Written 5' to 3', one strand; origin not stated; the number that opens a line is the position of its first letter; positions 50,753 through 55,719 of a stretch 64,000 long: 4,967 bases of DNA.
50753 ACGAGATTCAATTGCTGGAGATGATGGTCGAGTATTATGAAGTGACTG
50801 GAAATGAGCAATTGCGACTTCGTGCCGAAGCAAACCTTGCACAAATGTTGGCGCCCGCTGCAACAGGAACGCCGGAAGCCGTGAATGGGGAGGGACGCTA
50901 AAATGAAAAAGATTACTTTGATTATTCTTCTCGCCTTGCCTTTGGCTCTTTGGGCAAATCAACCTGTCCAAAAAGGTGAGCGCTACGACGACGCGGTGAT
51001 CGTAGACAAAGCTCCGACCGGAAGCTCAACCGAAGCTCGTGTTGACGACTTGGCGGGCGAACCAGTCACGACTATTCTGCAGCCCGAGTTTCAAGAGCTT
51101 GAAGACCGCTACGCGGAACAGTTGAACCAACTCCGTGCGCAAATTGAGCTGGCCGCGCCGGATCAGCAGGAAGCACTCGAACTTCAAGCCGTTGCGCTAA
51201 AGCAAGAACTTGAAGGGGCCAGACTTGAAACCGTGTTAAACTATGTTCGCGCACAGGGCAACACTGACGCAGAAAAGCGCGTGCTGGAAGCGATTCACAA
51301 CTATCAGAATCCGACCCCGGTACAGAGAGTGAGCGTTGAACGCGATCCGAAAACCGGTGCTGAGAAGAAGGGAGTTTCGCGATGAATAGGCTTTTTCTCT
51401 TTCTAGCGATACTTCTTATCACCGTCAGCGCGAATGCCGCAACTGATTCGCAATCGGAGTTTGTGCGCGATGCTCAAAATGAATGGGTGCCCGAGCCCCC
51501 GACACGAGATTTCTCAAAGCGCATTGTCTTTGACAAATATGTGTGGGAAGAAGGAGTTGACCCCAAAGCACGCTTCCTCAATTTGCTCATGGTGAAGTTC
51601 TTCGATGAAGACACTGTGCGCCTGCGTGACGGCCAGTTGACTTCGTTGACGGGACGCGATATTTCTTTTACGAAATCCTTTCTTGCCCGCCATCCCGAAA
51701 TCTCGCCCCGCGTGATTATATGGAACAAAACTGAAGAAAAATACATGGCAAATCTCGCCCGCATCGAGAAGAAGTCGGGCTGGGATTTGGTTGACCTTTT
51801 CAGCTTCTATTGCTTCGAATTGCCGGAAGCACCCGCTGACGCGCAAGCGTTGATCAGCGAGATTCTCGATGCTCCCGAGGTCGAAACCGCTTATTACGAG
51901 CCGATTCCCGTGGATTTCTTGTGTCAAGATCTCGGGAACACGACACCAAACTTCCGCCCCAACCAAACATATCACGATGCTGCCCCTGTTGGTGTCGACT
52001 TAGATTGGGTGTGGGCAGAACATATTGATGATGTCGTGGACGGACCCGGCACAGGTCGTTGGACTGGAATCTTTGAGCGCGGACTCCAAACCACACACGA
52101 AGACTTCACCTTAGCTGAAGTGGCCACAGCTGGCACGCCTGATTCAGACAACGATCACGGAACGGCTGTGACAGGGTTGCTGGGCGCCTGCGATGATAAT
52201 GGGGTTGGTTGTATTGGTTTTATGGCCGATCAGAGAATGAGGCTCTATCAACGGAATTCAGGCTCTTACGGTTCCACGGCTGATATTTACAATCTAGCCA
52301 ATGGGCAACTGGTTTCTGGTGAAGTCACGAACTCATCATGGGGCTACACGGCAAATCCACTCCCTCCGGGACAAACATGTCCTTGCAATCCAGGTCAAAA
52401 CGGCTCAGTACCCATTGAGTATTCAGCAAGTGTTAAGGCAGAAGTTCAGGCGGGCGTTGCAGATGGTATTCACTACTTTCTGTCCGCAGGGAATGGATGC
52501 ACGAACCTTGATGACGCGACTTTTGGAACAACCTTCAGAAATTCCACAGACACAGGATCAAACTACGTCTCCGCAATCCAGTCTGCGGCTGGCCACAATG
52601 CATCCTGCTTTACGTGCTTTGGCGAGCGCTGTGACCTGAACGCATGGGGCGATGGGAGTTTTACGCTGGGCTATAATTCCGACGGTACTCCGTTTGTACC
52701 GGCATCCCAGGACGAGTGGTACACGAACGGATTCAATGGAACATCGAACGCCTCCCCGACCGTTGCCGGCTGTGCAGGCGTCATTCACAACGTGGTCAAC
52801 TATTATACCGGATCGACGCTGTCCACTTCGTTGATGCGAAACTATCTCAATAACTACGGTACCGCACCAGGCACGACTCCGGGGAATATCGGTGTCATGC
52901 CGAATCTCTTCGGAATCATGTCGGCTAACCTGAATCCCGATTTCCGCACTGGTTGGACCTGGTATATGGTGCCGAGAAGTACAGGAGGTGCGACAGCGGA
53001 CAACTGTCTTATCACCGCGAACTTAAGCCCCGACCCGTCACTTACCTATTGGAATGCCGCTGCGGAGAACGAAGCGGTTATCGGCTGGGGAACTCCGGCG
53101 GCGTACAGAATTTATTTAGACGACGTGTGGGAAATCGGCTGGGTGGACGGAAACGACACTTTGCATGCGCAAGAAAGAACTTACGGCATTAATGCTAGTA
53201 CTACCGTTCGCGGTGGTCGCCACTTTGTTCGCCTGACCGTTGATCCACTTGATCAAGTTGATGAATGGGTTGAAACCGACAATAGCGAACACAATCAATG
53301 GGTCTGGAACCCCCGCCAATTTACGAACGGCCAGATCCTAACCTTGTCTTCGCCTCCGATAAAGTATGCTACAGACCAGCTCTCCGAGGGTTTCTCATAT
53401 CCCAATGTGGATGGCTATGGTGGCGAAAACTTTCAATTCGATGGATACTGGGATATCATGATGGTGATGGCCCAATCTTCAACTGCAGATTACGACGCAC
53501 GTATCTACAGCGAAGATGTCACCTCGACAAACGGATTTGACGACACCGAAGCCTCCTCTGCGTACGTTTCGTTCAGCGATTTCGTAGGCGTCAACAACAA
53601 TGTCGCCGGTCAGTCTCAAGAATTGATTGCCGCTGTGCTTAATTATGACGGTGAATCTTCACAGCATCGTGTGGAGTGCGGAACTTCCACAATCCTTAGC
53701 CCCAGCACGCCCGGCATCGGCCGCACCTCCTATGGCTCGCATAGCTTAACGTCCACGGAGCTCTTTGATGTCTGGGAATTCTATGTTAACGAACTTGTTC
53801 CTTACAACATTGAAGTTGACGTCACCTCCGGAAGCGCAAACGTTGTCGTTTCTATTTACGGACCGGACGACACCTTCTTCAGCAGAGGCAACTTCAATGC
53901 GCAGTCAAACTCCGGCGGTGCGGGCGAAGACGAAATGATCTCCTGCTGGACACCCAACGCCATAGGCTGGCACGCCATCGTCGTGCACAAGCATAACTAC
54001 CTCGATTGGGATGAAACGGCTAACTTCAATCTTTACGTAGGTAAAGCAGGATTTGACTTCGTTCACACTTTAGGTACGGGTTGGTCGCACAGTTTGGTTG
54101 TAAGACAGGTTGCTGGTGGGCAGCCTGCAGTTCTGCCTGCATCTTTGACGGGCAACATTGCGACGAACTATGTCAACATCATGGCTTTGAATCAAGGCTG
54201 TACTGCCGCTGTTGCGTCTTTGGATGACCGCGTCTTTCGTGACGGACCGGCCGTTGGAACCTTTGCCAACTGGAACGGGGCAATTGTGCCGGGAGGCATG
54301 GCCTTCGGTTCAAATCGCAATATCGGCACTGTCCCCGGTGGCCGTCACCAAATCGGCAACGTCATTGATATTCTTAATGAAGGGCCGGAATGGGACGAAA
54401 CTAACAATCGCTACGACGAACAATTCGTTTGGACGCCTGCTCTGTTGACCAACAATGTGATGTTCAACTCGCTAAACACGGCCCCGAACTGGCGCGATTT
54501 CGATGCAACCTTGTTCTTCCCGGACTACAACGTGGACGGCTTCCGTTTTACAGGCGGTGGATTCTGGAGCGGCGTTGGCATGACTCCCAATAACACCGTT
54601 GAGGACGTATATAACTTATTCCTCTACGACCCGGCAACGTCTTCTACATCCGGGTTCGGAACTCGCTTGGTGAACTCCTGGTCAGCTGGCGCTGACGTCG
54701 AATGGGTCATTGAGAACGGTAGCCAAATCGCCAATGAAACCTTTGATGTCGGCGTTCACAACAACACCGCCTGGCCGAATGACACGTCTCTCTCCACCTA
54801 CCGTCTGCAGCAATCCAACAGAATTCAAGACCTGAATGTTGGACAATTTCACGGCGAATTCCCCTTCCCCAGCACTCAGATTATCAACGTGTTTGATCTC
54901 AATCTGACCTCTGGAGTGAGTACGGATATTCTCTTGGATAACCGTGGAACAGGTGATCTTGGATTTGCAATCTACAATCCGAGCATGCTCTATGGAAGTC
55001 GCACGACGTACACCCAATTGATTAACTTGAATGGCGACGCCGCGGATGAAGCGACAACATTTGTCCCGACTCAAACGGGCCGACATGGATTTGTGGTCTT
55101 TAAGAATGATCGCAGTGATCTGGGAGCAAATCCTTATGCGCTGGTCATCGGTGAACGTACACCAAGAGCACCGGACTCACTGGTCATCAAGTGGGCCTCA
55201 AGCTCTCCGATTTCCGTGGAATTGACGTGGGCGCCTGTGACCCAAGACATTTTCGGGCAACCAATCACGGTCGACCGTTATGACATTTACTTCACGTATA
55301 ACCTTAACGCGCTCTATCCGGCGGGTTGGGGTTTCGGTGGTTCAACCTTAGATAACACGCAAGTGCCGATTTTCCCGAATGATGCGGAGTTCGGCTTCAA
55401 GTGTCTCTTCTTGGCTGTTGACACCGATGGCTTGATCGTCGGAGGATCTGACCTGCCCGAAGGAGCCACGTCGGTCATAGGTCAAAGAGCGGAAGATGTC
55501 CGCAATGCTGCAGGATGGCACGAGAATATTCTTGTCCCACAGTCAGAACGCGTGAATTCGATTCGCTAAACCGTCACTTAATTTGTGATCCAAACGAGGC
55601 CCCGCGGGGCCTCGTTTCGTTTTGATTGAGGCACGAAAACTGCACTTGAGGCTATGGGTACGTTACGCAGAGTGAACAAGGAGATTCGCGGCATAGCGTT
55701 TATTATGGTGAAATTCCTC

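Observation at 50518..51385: Tandem paralogous secreted helical proteins sharing the motif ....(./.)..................; possible CpxP/Spy-like periplasmic modulators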

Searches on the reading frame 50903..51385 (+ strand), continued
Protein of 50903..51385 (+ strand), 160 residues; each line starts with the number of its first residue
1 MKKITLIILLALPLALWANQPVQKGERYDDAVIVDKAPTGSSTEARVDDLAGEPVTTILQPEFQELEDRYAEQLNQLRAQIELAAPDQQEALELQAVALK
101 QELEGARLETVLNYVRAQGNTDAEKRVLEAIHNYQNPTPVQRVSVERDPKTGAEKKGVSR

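Call 82: search_protein_families(library=pfam, proteins=[L030:1207-4962:+, L028:6435-10568:+], max_evalue=0.01)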
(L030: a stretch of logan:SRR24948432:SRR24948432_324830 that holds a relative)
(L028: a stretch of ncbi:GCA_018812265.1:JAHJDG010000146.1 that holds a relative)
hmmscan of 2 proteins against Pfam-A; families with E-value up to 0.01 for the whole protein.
L030:1207-4962:+ (1252 aa): 0 families

L028:6435-10568:+ (1378 aa): 2 families
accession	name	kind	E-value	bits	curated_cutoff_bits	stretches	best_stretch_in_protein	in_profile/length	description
PF07705.17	CARDB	-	1.3e-08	35.4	22.7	1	958-1047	11-99/101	CARDB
PF00082.27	Peptidase_S8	-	7.6e-07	29.2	21.8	1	302-532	55-271/288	Subtilase family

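Call 84: search_solved_structures(query=L030:1807-2856:+, max_evalue=1, show_alignments=1)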
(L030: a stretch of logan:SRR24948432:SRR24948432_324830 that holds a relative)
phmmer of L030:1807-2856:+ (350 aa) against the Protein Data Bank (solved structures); distinct sequences matched with E-value up to 1: 5.
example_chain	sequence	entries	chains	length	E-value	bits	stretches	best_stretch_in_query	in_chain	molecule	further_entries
6e13_A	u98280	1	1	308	0.2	13.8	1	169-201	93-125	Coenzyme PQQ synthesis protein B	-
4z5y_A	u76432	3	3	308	0.2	13.7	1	169-201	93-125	Coenzyme PQQ synthesis protein B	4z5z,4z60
4z67_A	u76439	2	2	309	0.2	13.7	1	169-201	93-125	Coenzyme PQQ synthesis protein B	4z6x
1xto_A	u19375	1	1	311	0.2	13.7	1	169-201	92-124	Coenzyme PQQ synthesis protein B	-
3jxp_A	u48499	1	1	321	0.21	13.7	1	169-201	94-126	Coenzyme PQQ synthesis protein B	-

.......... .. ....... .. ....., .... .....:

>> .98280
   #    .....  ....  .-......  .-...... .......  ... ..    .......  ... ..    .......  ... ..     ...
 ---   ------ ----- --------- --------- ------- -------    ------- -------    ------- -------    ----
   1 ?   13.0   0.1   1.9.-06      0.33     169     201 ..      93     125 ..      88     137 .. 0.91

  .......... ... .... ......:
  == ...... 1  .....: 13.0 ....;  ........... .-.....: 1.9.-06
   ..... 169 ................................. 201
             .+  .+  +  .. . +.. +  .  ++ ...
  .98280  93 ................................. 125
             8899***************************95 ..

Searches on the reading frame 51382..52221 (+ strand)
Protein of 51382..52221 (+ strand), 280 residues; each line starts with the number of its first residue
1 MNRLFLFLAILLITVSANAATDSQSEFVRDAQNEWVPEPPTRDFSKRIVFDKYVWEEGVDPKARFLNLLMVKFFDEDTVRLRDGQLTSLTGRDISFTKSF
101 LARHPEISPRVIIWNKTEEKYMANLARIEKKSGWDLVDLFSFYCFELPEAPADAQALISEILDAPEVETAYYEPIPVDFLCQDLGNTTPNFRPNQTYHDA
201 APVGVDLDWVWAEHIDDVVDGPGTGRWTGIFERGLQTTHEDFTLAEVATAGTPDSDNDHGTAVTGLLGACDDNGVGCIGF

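Call 39: find_related_loci(query=A3, collection=metagenome_contigs, flank=4000)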
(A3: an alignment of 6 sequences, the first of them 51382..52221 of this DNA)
Query A3 (280 aa) in metagenome_contigs; peptide patterns used: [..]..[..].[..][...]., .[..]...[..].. (x = any residue, [..] = any of these).
264 stretches matched a pattern; 8 encode a relative of the query (tblastn E <= 1e-3); 8 distinct loci.
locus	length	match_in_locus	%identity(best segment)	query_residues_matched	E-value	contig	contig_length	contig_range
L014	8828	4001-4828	72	3-280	3e-135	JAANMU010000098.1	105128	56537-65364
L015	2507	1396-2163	73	22-280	8e-136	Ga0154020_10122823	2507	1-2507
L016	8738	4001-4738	75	34-280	4e-127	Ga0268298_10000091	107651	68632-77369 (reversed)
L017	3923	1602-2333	63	36-280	9e-104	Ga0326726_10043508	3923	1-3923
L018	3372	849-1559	52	44-280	3e-71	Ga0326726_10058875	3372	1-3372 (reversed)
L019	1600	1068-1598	60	44-219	9e-72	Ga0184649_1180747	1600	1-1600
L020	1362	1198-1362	38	1-78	5e-10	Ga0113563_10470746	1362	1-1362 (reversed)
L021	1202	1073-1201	39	6-69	2e-7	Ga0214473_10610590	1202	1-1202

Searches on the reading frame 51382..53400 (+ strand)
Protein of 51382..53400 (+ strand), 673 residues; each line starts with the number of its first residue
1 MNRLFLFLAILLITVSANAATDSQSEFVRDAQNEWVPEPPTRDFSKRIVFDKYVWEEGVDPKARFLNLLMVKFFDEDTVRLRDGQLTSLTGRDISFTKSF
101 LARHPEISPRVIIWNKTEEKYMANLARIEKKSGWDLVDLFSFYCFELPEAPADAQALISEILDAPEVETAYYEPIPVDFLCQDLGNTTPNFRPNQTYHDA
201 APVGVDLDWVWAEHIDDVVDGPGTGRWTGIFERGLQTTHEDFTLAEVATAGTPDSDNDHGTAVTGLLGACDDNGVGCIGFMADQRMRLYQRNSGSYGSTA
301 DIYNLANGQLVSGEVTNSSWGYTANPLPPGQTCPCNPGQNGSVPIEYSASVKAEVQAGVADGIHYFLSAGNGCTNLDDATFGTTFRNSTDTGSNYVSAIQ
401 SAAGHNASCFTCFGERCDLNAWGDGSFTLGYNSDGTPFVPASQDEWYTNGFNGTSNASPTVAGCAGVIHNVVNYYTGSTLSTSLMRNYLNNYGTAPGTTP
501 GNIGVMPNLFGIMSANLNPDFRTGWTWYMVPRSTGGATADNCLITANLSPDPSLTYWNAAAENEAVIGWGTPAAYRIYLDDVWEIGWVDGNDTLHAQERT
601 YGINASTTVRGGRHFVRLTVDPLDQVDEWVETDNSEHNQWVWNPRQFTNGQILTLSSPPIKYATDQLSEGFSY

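Call 55: search_solved_structures(query=window:51382-53400:+, max_evalue=0.001, show_alignments=2)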
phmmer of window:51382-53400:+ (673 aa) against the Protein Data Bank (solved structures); distinct sequences matched with E-value up to 0.001: 0.

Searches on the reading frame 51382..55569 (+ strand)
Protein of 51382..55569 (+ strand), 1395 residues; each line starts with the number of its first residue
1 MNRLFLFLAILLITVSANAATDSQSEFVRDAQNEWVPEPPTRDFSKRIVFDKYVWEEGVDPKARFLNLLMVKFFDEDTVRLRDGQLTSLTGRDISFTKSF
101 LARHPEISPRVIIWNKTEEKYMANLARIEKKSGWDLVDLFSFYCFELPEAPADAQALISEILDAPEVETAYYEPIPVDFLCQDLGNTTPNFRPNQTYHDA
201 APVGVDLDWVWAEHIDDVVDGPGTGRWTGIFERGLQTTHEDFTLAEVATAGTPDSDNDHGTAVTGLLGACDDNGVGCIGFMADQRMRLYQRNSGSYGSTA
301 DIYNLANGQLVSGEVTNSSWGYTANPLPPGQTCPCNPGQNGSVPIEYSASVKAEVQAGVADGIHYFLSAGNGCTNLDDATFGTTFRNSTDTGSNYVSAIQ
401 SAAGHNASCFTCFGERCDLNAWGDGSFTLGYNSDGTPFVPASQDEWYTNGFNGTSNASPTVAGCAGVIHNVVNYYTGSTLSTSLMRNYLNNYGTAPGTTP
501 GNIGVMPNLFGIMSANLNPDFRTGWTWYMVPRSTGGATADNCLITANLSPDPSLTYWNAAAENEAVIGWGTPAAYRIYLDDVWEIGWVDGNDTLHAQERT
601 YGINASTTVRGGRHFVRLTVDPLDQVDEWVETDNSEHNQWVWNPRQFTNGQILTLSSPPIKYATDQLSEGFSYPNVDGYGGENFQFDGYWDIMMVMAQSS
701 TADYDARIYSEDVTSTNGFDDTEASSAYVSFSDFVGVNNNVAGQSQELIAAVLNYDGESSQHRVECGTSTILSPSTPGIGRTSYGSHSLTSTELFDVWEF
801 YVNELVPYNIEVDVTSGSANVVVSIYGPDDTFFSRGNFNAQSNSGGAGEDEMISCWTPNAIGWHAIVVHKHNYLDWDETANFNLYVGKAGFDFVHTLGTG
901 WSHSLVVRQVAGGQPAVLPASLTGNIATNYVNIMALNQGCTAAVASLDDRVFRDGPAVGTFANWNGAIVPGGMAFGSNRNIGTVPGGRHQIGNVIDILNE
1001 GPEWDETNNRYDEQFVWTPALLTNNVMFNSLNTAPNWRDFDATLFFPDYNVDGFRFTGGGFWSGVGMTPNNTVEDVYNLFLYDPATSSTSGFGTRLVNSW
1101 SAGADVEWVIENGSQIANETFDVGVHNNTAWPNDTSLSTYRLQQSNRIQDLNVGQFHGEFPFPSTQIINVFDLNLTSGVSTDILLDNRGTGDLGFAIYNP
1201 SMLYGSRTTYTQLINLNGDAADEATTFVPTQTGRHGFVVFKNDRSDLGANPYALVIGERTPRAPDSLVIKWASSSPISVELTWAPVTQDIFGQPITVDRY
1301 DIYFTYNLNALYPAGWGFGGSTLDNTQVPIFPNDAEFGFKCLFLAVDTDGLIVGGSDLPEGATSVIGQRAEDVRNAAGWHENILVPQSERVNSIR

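Call 4: search_protein_families(library=pfam, proteins=[window:51382-55569:+], max_evalue=1)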
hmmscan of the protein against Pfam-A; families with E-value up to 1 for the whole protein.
window:51382-55569:+ (1395 aa): 1 family
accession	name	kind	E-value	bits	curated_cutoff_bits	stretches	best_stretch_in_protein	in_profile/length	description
PF00082.27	Peptidase_S8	-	7.2e-13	48.9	21.8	1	250-488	47-273/288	Subtilase family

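Call 21: find_related_loci(query=window:51382-55569:+, collection=genome_contigs, flank=6000)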
Query window:51382-55569:+ (1395 aa) in genome_contigs; peptide patterns used: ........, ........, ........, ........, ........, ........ (x = any residue, [..] = any of these).
22 stretches matched a pattern; 2 encode a relative of the query (tblastn E <= 1e-3); 2 distinct loci.
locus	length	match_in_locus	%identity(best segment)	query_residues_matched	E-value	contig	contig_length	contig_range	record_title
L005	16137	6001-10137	67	15-1393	0e+0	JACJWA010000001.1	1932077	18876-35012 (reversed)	MAG: Calditrichaeota bacterium isolate HK-STAS-AABM5-4 HK-STAS-AABM5-4_1, whole genome shotgun sequence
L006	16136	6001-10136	66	6-1390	0e+0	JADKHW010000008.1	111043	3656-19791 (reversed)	MAG: bacterium isolate Skiv_18-Q3-R9-52_BATAC.286 tig00016840-10-1112370, whole genome shotgun sequence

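Call 27: search_protein_families(library=pfam, proteins=[L005:10318-12462:+, L005:13645-15543:+, L005:3481-4740:+, L005:1529-3517:+, L005:5-1507:+, L006:3752-4522:+, L006:2218-3783:+, L006:679-2199:+], max_evalue=0.001)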
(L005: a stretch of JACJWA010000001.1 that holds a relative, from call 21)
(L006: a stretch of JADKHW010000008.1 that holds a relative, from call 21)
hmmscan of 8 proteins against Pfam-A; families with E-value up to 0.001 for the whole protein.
L005:10318-12462:+ (714 aa): 5 families
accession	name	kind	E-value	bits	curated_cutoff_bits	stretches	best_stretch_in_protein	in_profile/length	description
PF13549.11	ATP-grasp_5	-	8.6e-74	248.1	27.6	1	489-710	2-221/221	ATP-grasp domain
PF13607.11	Succ_CoA_lig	-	2.4e-53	180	27.4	1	162-299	1-138/138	Succinyl-CoA ligase like flavodoxin domain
PF13380.12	CoA_binding_2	-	6.3e-22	78.7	22.8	1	19-144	2-115/116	CoA binding domain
PF02629.25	CoA_binding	-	6.4e-14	52.9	22.3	1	16-108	2-97/97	CoA binding domain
PF19045.5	Ligase_CoA_2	-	7.2e-09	36.3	23.7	1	311-424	2-117/162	Ligase-CoA domain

L005:13645-15543:+ (632 aa): 3 families
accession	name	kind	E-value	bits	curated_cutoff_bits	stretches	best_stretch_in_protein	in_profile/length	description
PF00733.27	Asn_synthase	-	1.3e-86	291.9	21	1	241-617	3-353/354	Asparagine synthase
PF13537.11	GATase_7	-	4e-41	140.3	25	1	49-166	2-122/123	Glutamine amidotransferase domain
PF13522.11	GATase_6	-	1.7e-35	122.3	27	1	33-161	1-130/130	Glutamine amidotransferase domain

L005:3481-4740:+ (419 aa): 5 families
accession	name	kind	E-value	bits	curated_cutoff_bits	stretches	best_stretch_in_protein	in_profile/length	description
PF09699.15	Paired_CXXCH_1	-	7.7e-73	240.4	20.6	8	111-149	1-39/41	Doubled CXXCH motif (Paired_CXXCH_1)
PF14522.11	Cytochrome_C7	-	6.7e-19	67.9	24.8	1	263-318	14-67/67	Cytochrome c7 and related cytochrome c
PF14537.11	Cytochrom_c3_2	-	8.9e-18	65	25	2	332-416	5-78/79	Cytochrome c3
PF22678.1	Cytochrom_c_NrfB-like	-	2.2e-07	31.7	27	0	36-97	25-89/89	Cytochrome c-type protein NrfB-like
PF02085.21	Cytochrom_CIII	-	4.6e-07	30.6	22.9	0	189-269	32-101/101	Class III cytochrome C family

L005:1529-3517:+ (662 aa): 6 families
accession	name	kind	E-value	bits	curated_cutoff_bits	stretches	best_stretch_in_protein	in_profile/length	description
PF09699.15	Paired_CXXCH_1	-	3.7e-134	436.6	20.6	12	423-462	1-40/41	Doubled CXXCH motif (Paired_CXXCH_1)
PF14522.11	Cytochrome_C7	-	7e-29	99.9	24.8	2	203-270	4-67/67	Cytochrome c7 and related cytochrome c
PF14537.11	Cytochrom_c3_2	-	7.3e-23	81.3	25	3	382-459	8-79/79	Cytochrome c3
PF22113.1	Mtrc-MtrF_II-IV_dom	-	4.3e-17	62.6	30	1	574-659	7-91/176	Outer membrane cytochrome MtrC/MtrF-like, domains II/IV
PF02085.21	Cytochrom_CIII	-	1.6e-13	51.3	22.9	0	423-506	25-101/101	Class III cytochrome C family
PF22678.1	Cytochrom_c_NrfB-like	-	4e-13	50.1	27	1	401-441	31-71/89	Cytochrome c-type protein NrfB-like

L005:5-1507:+ (500 aa): 3 families
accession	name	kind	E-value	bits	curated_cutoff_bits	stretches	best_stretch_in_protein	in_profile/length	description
PF13145.12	Rotamase_2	-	6e-20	72.7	27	1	332-454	1-121/121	PPIC-type PPIASE domain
PF00639.27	Rotamase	-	1.7e-10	42.1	21.7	1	365-439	20-96/97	PPIC-type PPIASE domain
PF13616.12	Rotamase_3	-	1.4e-05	26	22.5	0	365-412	38-86/116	PPIC-type PPIASE domain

L006:3752-4522:+ (256 aa): 2 families
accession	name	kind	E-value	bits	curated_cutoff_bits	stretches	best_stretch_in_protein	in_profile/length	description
PF01814.28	Hemerythrin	-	1.2e-21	78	25.3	1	104-250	4-127/127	Hemerythrin HHE cation binding domain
PF04405.19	ScdA_N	-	3.2e-19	68.8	32.5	1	28-78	2-52/56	Domain of Unknown function (DUF542)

L006:2218-3783:+ (521 aa): 1 family
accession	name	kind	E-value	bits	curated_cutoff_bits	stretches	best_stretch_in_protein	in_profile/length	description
PF07690.21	MFS_1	-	9.5e-10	38.4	33.4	1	35-198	6-150/347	Major Facilitator Superfamily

L006:679-2199:+ (506 aa): 2 families
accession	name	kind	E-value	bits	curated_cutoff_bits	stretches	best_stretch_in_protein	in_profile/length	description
PF07690.21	MFS_1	-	1.8e-47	162.4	33.4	2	16-304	3-291/347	Major Facilitator Superfamily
PF01306.25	LacY_symp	-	0.0007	18.9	24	1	213-292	5-84/413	LacY proton/sugar symporter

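Call 57: search_protein_families(library=ncbifam, proteins=[window:51382-55569:+], max_evalue=0.01)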
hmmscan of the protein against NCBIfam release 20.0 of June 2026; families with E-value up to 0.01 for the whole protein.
window:51382-55569:+ (1395 aa): 1 family
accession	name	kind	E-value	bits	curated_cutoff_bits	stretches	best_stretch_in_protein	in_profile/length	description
TIGR03921.1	T7SS_mycosin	equivalog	0.00068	18.8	278.75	0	396-470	179-245/353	type VII secretion-associated serine protease mycosin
